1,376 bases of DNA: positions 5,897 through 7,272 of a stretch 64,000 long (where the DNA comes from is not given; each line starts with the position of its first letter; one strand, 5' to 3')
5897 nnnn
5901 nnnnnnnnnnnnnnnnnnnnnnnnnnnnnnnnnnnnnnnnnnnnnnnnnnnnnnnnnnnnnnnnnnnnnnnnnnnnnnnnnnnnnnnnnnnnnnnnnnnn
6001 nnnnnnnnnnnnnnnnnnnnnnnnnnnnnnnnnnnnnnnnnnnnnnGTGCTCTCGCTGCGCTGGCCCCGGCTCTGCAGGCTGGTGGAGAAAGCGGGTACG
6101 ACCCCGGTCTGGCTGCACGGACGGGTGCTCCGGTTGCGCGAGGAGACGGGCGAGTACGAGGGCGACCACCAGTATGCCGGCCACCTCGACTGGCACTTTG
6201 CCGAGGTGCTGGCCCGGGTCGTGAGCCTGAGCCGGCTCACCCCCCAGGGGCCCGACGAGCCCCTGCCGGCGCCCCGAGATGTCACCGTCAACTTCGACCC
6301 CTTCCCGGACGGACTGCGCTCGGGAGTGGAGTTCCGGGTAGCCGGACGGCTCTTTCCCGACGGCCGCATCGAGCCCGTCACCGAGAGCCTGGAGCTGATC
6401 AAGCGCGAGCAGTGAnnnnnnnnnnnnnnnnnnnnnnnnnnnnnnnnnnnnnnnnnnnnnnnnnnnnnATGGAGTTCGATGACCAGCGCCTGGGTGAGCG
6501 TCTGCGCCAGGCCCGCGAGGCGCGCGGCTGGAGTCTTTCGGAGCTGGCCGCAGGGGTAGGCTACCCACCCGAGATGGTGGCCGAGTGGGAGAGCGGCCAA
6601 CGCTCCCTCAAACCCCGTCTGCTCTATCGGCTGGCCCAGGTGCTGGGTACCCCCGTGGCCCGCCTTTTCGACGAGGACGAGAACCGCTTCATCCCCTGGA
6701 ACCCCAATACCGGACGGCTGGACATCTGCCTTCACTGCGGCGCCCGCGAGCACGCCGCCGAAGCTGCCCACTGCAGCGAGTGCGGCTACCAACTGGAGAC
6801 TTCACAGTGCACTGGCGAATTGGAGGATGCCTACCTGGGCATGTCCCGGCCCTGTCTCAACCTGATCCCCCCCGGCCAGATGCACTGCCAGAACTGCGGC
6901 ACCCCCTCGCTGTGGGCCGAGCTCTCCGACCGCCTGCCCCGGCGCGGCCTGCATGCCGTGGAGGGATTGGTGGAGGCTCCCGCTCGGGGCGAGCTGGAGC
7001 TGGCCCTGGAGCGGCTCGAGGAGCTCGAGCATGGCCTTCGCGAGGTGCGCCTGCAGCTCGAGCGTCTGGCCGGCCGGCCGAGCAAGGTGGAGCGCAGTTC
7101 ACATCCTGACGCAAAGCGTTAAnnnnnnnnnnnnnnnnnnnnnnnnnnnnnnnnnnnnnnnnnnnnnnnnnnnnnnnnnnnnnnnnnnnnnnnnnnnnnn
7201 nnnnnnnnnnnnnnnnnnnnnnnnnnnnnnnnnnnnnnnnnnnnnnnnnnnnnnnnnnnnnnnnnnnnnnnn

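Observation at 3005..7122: Four-gene module: MoxR/CbbQ-type AAA+ ATPase, 736-aa partner, coupled 122-aa protein, XRE/zinc-ribbon regulator; candidate uncharacterised system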

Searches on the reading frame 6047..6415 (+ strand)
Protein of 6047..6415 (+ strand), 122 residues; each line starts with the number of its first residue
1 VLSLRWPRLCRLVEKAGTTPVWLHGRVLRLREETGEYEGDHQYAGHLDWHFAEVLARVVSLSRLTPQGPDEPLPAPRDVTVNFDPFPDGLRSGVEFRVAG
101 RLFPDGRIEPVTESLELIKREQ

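Call 3: search_protein_families(library=pfam, proteins=[window:6047-6415:+], max_evalue=0.01)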
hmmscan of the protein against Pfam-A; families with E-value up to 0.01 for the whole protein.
window:6047-6415:+ (122 aa): 0 families

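Call 4: search_protein_families(library=ncbifam, proteins=[window:6047-6415:+], max_evalue=0.01)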
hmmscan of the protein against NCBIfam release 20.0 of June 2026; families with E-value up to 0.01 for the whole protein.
window:6047-6415:+ (122 aa): 0 families

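Call 5: search_protein_families(library=padloc, proteins=[window:6047-6415:+], max_evalue=0.1)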
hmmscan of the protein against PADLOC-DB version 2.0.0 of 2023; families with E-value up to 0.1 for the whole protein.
window:6047-6415:+ (122 aa): 0 families

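Call 60: find_homologous_proteins(query=A2, max_evalue=0.01)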
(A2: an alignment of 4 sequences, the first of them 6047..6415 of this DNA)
Query A2 (4 sequences) (122 aa, profile of the alignment): 7 proteins with E <= 0.01 among 866 candidates.
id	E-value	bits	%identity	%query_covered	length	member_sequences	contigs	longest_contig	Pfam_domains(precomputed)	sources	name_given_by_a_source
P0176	8.5e-67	241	92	98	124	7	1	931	-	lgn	-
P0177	2.2e-65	236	67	96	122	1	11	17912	-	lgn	-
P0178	7.0e-60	218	62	96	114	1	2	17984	-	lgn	-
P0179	7.3e-60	218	68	96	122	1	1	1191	-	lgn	-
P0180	3.5e-58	213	64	96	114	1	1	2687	-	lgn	-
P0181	3.7e-56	206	68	96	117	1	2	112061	-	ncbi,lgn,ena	-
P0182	1.5e-53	198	71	97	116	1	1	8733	-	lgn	-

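Call 61: find_encoding_contigs(protein=P0181, flank=9000, max_places=2)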
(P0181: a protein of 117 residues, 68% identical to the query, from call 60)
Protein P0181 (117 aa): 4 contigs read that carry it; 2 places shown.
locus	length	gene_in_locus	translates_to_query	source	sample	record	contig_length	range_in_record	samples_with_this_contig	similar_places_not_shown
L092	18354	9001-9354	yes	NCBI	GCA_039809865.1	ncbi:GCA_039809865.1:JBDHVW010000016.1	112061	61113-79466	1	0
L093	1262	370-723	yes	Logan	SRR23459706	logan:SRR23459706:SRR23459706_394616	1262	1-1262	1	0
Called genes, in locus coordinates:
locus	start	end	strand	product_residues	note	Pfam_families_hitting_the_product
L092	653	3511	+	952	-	PF13191:AAA_16, PF00990:GGDEF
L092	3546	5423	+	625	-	PF13360:PQQ_2 (faint)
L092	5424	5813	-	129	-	PF11259:DUF3060 (weak)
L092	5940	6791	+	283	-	PF13191:AAA_16 (faint), PF00004:AAA (weak), PF07726:AAA_3, PF07728:AAA_5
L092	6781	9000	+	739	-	-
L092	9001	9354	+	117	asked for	-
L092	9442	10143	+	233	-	PF13197:DUF4013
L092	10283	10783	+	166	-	-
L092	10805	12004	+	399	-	PF20620:DUF6805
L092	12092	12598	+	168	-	-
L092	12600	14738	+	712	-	-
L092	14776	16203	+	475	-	PF01546:Peptidase_M20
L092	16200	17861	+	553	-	PF04185:Phosphoesterase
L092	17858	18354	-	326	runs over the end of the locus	-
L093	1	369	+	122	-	?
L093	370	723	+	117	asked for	-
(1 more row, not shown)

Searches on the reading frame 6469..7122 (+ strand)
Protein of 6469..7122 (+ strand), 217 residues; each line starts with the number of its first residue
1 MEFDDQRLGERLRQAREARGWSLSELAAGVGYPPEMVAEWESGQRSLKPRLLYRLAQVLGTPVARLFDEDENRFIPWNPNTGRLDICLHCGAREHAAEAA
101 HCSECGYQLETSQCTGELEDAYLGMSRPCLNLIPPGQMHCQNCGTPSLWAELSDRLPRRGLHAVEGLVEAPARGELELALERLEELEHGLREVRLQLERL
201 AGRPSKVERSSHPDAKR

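Call 3: search_protein_families(library=pfam, proteins=[window:6469-7122:+], max_evalue=0.01)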
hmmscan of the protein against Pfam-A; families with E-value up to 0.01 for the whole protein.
window:6469-7122:+ (217 aa): 6 families
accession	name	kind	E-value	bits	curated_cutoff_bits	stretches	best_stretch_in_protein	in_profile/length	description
PF01381.28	HTH_3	-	6.2e-14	52.2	23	1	12-64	1-53/55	Helix-turn-helix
PF13560.12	HTH_31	-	4.5e-12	46.5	27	1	7-64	1-59/64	Helix-turn-helix domain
PF12844.13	HTH_19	-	3.5e-06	27.3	30.2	1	9-62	1-54/64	Helix-turn-helix domain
PF12773.13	DZR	-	0.00029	21.4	27.3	0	87-114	1-27/45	Double zinc ribbon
PF13240.11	Zn_Ribbon_1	-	0.00092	19.4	25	0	133-146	9-22/23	zinc-ribbon domain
PF13413.12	HTH_25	-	0.0054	17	24.6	1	11-43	1-33/62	Helix-turn-helix domain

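Call 4: search_protein_families(library=ncbifam, proteins=[window:6469-7122:+], max_evalue=0.01)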
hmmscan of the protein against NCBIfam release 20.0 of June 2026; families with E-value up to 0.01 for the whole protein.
window:6469-7122:+ (217 aa): 10 families
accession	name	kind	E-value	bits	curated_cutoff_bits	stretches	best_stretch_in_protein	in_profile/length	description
NF006015.0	PRK08154.1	subfamily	1.6e-06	27.5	204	1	6-73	29-96/314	anaerobic benzoate catabolism transcriptional regulator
TIGR03070.1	couple_hipB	subfamily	3.8e-06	26.7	71.65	1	7-61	2-56/58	type II toxin-antitoxin system Y4mF family antitoxin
NF007257.0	PRK09706.1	subfamily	2.7e-05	24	101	1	4-73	2-71/135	transcriptional repressor DicA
NF041951.1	phage_RstR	subfamily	0.00032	20.9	80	1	8-73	3-68/108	RstR family transcriptional repressor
NF047948.1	male_kill_WMK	equivalog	0.00093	18.7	300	1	7-68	5-223/300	WO male-killing family protein Wmk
NF038139.1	Reg_Aceta_RamB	equivalog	0.0012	17.6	700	1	8-74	3-69/465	acetate metabolism transcriptional regulator RamB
TIGR00270.2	TIGR00270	equivalog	0.0027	17.5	110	1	9-58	77-126/159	multiprotein bridging factor aMBF1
NF003162.0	PRK04140.1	equivalog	0.0027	16.8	263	1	9-65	128-184/317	transcriptional regulator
NF003161.0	PRK04136.1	equivalog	0.0054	16.2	54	1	85-108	15-37/49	50S ribosomal protein L40e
TIGR03830.1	CxxCG_CxxCG_HTH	subfamily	0.0057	16.5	61.8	0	4-46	62-104/127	type II TA system antitoxin MqsA family protein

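Call 5: search_protein_families(library=padloc, proteins=[window:6469-7122:+], max_evalue=0.1)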
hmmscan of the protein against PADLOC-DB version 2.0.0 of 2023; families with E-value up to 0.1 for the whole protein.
window:6469-7122:+ (217 aa): 18 families
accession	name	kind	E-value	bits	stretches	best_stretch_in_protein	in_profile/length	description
PDLC04142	capH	-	2.5e-09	36.1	1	6-73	5-72/103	capH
PDLC03949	RmrA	-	2e-08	31.5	1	10-71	5-66/363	-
PDLC02926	HTH_VI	-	2.1e-08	32.3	1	8-67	2-61/92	-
PDLC03947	RmrA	-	3.8e-08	30.6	1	6-69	10-73/383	-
PDLC03951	RmrA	-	2.1e-07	28.3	1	9-67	10-68/400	-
PDLC03952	RmrA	-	4.2e-07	27.1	1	10-77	25-92/395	-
PDLC03948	RmrA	-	7.9e-07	26.3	1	9-65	10-66/397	-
PDLC04757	PDC-M64B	-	8.5e-06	23.8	1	8-63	30-85/128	-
PDLC03944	RmrA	-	9.9e-06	22.8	1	9-71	8-70/384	-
PDLC03954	RmrA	-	1.4e-05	22.2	1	9-71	12-74/380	-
PDLC03956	RmrA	-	6.7e-05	20.1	1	8-61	9-63/399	-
PDLC03955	RmrA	-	0.00039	17.8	1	10-64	23-77/371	-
PDLC03953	RmrA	-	0.00058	17.2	1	8-64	6-62/373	-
PDLC03946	RmrA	-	0.00095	16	1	10-72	5-67/357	-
PDLC03664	Control_protein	-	0.0087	14.5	1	7-59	13-65/74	control protein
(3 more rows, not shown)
